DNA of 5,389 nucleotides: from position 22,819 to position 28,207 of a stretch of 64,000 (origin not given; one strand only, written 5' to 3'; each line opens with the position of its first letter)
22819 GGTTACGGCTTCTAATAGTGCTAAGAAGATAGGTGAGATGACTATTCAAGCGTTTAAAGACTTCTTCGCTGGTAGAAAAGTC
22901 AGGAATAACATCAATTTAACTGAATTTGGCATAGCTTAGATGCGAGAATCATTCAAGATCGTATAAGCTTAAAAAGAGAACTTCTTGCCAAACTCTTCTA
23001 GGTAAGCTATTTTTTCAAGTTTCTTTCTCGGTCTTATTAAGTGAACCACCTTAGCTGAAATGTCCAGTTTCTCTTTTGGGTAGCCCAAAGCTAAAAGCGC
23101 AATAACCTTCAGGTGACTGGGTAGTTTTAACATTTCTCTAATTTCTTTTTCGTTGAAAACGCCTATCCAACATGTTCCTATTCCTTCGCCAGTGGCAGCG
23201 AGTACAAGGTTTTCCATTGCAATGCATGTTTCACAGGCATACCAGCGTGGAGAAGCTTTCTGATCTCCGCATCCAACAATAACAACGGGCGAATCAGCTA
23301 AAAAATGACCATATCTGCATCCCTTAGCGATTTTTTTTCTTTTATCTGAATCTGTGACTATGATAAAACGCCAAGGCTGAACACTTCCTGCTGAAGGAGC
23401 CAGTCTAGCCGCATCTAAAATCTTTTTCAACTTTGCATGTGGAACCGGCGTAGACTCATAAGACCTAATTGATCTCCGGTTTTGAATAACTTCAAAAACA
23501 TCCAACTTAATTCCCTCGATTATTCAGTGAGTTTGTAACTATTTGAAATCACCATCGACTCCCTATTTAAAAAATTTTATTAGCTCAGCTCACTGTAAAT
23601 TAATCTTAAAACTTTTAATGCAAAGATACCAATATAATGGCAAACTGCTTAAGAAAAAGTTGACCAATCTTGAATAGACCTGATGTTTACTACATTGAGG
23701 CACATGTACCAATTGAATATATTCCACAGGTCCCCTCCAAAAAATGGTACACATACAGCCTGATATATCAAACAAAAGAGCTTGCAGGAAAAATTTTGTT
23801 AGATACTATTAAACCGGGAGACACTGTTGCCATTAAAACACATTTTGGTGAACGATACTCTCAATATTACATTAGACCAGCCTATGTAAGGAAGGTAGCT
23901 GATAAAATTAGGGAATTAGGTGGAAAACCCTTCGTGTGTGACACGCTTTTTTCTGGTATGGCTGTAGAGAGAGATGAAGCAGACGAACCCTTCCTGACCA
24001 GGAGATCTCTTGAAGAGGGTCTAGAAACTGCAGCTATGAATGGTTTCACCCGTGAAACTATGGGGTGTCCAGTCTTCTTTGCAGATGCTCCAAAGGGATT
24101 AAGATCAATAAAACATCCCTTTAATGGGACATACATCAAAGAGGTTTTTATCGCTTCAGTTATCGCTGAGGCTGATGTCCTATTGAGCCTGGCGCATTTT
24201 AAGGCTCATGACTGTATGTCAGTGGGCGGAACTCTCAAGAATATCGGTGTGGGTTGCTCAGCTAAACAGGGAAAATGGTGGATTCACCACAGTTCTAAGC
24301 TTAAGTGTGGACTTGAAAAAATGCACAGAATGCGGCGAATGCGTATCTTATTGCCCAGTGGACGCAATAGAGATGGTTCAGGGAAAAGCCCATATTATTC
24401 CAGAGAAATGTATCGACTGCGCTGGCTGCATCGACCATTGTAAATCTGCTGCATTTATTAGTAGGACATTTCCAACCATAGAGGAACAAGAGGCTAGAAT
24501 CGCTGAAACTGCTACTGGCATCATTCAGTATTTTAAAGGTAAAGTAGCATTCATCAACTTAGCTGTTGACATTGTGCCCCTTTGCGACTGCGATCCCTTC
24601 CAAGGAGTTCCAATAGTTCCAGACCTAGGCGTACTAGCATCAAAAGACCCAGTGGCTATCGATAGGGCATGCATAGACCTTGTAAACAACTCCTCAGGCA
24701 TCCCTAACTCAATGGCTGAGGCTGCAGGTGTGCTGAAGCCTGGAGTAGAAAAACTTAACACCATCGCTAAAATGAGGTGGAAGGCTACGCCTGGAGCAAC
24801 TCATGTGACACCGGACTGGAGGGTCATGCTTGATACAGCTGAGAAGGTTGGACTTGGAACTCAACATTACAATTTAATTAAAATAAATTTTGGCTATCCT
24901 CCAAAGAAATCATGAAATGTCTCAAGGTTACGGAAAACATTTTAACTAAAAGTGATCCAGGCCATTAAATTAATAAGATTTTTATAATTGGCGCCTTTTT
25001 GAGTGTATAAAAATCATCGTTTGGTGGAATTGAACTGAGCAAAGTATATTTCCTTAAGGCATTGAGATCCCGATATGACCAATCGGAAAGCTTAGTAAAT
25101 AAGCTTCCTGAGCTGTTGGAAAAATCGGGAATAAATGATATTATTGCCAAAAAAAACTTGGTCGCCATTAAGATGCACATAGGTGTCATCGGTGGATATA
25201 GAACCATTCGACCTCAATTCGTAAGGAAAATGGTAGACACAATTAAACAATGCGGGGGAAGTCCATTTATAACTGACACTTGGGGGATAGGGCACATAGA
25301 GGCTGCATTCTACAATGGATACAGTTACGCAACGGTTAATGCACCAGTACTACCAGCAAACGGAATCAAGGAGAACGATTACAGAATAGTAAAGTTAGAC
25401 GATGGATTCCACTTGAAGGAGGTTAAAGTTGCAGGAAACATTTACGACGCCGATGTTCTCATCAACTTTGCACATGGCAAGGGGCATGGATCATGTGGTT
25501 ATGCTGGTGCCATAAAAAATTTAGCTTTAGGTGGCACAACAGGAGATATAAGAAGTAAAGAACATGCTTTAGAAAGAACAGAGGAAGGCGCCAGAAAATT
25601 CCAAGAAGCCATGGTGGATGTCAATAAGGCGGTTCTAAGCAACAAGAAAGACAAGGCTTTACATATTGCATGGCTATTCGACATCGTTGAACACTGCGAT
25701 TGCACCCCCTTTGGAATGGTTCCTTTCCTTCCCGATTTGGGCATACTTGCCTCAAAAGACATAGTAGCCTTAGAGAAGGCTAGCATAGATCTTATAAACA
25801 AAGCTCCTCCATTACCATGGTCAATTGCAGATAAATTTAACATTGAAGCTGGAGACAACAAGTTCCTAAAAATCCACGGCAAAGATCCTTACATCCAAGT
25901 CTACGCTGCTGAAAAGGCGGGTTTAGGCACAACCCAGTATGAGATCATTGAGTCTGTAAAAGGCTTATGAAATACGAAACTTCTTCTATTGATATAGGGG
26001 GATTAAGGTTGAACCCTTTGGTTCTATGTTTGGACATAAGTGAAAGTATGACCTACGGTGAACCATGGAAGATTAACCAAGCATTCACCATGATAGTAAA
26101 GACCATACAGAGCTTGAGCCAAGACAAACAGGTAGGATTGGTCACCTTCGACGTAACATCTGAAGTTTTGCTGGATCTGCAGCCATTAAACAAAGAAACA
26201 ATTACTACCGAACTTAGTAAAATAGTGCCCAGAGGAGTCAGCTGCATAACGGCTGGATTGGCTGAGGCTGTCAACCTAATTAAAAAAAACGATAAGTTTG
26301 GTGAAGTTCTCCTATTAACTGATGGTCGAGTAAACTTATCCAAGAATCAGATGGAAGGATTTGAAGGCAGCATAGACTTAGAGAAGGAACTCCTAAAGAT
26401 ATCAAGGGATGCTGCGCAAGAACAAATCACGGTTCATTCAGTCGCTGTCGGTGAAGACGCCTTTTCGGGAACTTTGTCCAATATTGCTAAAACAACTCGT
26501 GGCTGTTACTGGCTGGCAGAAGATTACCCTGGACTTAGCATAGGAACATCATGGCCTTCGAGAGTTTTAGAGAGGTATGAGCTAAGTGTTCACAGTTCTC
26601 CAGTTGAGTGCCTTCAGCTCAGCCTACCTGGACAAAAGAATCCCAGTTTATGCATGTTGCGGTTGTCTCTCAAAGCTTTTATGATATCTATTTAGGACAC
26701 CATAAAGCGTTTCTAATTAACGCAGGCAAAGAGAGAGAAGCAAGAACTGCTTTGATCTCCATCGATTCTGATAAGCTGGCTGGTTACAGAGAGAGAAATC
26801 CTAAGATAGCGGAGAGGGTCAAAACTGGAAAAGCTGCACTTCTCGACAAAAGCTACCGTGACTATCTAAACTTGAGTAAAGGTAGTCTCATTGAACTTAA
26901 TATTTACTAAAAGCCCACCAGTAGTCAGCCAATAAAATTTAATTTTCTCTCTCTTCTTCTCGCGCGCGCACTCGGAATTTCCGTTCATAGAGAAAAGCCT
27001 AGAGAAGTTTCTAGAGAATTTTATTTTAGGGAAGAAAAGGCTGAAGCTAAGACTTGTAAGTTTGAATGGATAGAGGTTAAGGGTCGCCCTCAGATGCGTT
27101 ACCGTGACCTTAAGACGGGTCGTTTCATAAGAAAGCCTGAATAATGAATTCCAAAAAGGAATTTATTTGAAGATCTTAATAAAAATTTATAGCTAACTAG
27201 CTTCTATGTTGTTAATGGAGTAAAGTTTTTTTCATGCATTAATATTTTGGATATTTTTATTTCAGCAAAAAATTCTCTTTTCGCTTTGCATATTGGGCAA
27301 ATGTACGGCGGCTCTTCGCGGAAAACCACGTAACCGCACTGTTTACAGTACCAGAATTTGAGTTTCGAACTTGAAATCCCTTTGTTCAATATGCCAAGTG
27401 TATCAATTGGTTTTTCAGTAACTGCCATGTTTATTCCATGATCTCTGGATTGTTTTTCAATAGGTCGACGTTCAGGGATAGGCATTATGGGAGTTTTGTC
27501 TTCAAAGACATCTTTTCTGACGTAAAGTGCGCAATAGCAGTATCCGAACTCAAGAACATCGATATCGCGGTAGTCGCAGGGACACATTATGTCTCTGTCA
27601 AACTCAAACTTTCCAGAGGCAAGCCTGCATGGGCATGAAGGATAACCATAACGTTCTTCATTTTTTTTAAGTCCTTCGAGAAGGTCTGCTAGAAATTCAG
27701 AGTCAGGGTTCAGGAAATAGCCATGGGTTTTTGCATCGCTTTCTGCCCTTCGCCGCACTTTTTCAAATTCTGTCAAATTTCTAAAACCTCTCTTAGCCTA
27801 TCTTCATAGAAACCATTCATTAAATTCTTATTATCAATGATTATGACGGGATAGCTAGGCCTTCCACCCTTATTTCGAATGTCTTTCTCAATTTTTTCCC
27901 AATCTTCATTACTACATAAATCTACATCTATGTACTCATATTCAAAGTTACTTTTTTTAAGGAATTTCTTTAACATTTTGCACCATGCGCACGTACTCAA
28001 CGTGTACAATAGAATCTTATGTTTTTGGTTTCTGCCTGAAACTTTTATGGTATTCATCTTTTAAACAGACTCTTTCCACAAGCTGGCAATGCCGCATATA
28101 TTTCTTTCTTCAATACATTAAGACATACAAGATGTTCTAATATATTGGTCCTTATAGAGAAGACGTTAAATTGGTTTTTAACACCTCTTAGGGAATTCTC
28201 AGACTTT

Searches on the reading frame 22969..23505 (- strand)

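Call 84: search_protein_families(library=pfam, proteins=[window:22969-23505:-], max_evalue=0.001)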
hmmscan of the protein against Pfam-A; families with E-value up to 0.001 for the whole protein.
window:22969-23505:- (178 aa): 2 families
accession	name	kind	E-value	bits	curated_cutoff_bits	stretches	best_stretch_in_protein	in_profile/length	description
PF00881.29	Nitroreductase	-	3e-35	122.3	23.5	2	7-61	1-55/167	Nitroreductase family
PF14512.11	TM1586_NiRdase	-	3.5e-20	73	27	2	96-171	87-153/215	Putative TM nitroreductase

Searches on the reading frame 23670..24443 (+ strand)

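Call 84: search_protein_families(library=pfam, proteins=[window:23670-24443:+], max_evalue=0.001)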
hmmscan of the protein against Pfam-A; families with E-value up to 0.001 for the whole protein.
window:23670-24443:+ (257 aa): 1 family
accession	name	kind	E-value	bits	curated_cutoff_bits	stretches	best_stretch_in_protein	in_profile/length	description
PF04015.17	DUF362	-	4.2e-27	95.9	24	1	53-209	1-139/200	Domain of unknown function (DUF362)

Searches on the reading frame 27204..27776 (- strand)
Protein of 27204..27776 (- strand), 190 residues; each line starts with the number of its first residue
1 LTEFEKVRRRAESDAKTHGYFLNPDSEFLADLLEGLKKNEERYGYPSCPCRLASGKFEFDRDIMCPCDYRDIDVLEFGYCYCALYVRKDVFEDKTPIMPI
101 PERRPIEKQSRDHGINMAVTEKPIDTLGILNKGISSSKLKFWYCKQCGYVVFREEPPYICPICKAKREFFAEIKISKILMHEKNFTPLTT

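Call 23: search_protein_families(library=pfam, proteins=[window:27204-27776:-], max_evalue=0.01)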
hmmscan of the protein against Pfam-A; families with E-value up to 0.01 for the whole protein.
window:27204-27776:- (190 aa): 2 families
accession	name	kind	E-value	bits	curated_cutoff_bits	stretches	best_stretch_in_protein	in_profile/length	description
PF02943.20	FeThRed_B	-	4.5e-21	75.3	22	1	4-94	2-94/106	Ferredoxin thioredoxin reductase catalytic beta chain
PF21349.2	RUBY_RBDX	-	1.7e-10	40.6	26.5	1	142-170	1-29/30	Rubrerythrin, rubredoxin-like domain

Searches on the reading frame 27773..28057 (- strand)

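Call 23: search_protein_families(library=pfam, proteins=[window:27773-28057:-], max_evalue=0.01)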
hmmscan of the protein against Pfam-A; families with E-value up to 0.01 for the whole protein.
window:27773-28057:- (94 aa): 4 families
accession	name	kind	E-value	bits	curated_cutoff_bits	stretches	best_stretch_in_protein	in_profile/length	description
PF00462.30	Glutaredoxin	-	7.4e-13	48.9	22.9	1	15-77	1-58/60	Glutaredoxin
PF05768.20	Glrx-like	-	0.00049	20.8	26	1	14-92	1-76/77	Glutaredoxin-like domain (DUF836)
PF07315.17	DUF1462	-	0.0017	19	25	1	25-84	24-83/93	Protein of unknown function (DUF1462)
PF17403.7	Nrap_D2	-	0.0023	18.2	33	1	8-82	42-113/151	Nrap protein PAP/OAS-like domain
